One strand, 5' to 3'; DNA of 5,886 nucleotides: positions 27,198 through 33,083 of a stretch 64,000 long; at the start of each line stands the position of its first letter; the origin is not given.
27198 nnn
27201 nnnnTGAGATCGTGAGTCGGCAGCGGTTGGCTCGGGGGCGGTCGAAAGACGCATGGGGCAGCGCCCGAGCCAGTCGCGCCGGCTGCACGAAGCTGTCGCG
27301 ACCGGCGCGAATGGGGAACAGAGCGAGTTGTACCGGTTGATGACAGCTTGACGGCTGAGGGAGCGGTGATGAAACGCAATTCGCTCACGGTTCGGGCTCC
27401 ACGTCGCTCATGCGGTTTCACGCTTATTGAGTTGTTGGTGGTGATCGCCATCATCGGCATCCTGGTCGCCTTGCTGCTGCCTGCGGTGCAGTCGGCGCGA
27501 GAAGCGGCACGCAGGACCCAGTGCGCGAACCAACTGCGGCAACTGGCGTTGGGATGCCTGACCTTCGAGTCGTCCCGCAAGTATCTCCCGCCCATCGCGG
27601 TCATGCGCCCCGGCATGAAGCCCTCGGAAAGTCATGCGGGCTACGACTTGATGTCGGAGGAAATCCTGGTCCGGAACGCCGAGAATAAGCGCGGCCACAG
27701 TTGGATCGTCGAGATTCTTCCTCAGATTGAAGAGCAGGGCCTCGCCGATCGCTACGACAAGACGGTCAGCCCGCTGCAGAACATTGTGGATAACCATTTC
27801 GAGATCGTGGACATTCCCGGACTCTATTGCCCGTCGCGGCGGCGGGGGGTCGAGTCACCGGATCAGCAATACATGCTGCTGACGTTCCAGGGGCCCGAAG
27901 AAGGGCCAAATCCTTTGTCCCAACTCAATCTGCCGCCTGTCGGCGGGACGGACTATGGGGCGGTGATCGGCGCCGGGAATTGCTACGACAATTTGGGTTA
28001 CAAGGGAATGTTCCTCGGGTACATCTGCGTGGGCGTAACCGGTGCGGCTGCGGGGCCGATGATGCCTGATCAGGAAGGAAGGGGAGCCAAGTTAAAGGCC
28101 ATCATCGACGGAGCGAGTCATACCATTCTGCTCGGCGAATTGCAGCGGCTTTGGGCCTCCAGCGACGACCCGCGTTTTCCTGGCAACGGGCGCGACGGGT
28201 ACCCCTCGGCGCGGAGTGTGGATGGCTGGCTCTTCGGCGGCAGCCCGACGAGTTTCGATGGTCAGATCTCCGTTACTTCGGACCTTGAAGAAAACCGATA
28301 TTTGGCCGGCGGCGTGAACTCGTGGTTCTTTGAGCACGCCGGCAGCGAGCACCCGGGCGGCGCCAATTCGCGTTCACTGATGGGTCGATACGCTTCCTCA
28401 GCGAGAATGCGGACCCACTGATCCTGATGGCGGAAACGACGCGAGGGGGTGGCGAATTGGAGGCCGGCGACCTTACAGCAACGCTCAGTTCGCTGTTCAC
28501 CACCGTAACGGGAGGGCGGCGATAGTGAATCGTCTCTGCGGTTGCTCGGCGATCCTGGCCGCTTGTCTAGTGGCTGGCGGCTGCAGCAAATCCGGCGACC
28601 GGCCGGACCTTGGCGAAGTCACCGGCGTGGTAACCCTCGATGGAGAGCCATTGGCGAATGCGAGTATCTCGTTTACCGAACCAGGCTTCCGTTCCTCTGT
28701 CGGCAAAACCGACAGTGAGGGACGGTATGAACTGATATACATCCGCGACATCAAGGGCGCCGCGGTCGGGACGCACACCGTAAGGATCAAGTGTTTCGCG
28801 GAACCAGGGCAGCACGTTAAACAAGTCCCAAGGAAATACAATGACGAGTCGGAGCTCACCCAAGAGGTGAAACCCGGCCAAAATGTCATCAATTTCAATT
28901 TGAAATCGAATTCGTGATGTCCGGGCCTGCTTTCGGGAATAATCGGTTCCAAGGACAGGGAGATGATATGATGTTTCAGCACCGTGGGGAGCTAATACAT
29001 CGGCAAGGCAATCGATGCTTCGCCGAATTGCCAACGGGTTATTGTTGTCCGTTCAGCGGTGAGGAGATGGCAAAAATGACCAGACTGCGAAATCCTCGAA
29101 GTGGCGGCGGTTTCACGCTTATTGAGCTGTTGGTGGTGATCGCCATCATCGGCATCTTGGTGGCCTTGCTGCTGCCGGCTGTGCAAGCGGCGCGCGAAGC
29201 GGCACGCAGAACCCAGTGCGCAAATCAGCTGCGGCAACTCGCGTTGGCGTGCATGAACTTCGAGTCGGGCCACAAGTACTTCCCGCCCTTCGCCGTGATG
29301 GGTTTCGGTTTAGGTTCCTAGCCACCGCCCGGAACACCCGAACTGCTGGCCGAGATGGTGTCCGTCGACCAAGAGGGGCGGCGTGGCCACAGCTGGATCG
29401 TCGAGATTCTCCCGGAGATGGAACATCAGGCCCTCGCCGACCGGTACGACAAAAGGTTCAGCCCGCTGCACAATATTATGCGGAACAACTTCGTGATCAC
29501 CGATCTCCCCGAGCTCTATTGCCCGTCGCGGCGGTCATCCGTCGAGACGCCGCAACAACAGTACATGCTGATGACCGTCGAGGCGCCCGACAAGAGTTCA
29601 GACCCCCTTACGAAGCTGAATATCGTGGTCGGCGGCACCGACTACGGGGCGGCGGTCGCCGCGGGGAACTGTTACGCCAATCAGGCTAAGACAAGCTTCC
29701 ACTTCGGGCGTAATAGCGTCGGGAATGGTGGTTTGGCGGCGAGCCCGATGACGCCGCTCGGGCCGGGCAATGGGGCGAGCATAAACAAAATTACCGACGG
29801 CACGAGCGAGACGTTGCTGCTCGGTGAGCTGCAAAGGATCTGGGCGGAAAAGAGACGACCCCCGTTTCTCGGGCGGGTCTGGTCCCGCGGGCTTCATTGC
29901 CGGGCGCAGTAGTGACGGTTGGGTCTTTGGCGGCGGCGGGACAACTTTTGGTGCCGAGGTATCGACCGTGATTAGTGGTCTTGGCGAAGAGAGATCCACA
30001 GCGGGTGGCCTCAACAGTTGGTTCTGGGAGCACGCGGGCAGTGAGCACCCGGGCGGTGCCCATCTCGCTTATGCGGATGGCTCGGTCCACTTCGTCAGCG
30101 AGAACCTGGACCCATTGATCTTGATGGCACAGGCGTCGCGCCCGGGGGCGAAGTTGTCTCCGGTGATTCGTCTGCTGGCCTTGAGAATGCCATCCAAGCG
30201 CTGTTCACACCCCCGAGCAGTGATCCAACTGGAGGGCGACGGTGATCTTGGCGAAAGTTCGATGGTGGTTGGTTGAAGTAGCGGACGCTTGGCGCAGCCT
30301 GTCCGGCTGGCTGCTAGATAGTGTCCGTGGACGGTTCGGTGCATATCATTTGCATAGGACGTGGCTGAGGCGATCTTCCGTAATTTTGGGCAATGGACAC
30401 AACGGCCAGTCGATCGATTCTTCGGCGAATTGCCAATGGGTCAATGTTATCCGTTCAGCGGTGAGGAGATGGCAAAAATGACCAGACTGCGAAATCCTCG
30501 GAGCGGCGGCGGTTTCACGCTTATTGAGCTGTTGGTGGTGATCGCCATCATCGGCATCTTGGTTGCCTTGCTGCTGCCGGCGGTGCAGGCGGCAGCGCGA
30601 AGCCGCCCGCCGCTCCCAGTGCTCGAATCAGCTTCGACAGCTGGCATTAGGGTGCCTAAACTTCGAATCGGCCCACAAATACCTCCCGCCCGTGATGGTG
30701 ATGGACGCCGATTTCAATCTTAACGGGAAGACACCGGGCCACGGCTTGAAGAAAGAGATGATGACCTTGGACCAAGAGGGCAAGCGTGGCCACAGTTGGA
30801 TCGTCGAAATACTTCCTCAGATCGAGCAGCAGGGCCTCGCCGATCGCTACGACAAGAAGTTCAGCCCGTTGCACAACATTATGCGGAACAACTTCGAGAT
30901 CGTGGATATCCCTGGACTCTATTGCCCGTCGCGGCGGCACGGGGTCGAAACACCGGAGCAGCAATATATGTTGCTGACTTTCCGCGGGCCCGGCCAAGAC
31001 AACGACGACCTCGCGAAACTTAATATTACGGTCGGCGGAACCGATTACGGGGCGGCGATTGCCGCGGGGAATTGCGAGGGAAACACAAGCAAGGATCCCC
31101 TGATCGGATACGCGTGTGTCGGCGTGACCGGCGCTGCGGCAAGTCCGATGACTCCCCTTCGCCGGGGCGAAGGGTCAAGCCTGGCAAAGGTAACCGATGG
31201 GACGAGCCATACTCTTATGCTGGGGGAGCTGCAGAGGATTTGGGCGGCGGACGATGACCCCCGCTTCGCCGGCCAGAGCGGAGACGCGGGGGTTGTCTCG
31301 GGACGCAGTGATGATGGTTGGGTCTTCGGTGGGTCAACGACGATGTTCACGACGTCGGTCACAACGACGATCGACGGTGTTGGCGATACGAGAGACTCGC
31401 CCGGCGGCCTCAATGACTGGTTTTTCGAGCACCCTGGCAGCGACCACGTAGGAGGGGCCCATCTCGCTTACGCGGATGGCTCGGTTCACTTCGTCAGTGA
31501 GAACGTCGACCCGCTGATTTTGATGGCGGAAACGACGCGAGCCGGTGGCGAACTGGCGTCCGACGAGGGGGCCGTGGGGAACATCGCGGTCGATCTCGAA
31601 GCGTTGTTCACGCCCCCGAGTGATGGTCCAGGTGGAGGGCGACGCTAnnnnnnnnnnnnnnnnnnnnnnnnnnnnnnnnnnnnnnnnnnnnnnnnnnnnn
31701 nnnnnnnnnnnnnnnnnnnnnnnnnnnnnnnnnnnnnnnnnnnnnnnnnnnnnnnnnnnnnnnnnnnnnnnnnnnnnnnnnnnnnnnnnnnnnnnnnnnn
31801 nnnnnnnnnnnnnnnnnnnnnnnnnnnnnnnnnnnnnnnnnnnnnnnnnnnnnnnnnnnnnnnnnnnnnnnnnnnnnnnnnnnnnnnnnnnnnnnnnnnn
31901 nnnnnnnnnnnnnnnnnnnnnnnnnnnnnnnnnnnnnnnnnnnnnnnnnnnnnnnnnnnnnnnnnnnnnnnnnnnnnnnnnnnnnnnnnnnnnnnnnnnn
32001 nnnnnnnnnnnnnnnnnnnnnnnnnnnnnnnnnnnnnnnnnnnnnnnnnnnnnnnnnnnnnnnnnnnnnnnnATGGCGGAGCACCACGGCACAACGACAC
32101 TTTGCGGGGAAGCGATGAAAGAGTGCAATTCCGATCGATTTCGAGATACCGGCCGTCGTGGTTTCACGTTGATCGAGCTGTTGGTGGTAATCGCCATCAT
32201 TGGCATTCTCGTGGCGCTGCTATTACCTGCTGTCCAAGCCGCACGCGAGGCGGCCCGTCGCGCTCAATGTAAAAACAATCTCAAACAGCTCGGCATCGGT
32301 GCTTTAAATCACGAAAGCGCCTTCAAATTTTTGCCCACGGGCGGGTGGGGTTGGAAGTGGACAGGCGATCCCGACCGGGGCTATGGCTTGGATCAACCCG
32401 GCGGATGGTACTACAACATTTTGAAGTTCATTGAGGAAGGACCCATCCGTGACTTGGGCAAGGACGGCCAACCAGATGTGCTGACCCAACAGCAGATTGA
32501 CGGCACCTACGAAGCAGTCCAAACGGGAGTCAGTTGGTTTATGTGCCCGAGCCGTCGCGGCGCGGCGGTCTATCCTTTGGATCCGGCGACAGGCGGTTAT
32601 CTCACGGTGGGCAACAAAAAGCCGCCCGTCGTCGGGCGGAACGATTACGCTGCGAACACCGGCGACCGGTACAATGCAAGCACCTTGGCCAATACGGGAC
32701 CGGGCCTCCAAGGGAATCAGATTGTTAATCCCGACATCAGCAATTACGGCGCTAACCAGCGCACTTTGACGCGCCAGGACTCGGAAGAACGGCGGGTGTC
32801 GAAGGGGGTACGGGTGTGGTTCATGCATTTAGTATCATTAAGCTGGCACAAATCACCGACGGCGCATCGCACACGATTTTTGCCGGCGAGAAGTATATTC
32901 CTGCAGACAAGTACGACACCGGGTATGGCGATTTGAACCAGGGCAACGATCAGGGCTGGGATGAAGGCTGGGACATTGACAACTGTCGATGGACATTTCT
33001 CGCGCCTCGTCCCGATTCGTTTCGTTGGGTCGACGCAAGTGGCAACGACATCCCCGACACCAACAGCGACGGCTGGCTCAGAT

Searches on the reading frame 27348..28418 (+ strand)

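Call 70: search_protein_families(library=pfam, proteins=[window:27348-28418:+])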
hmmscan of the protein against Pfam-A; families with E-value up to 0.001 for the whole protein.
window:27348-28418:+ (357 aa): 2 families
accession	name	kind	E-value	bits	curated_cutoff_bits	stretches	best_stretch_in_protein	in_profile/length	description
PF07596.16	SBP_bac_10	-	4.1e-31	109.4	23.3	1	48-340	1-250/268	Protein of unknown function (DUF1559)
PF07963.17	N_methyl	-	2.1e-09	37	21.2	1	19-44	2-27/27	Prokaryotic N-terminal methylation motif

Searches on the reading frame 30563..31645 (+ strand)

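Call 70: search_protein_families(library=pfam, proteins=[window:30563-31645:+])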
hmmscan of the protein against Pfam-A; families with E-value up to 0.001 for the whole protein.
window:30563-31645:+ (361 aa): 1 family
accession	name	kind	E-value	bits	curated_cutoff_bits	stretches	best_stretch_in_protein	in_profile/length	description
PF07596.16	SBP_bac_10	-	7e-44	151.3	23.3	1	11-317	3-267/268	Protein of unknown function (DUF1559)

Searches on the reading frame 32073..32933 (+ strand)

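Call 70: search_protein_families(library=pfam, proteins=[window:32073-32933:+])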
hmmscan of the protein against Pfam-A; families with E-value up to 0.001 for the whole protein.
window:32073-32933:+ (287 aa): 2 families
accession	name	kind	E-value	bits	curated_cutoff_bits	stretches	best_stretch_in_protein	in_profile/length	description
PF07596.16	SBP_bac_10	-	8.2e-27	95.3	23.3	1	55-245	1-148/268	Protein of unknown function (DUF1559)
PF07963.17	N_methyl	-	5.9e-09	35.6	21.2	1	28-51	4-27/27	Prokaryotic N-terminal methylation motif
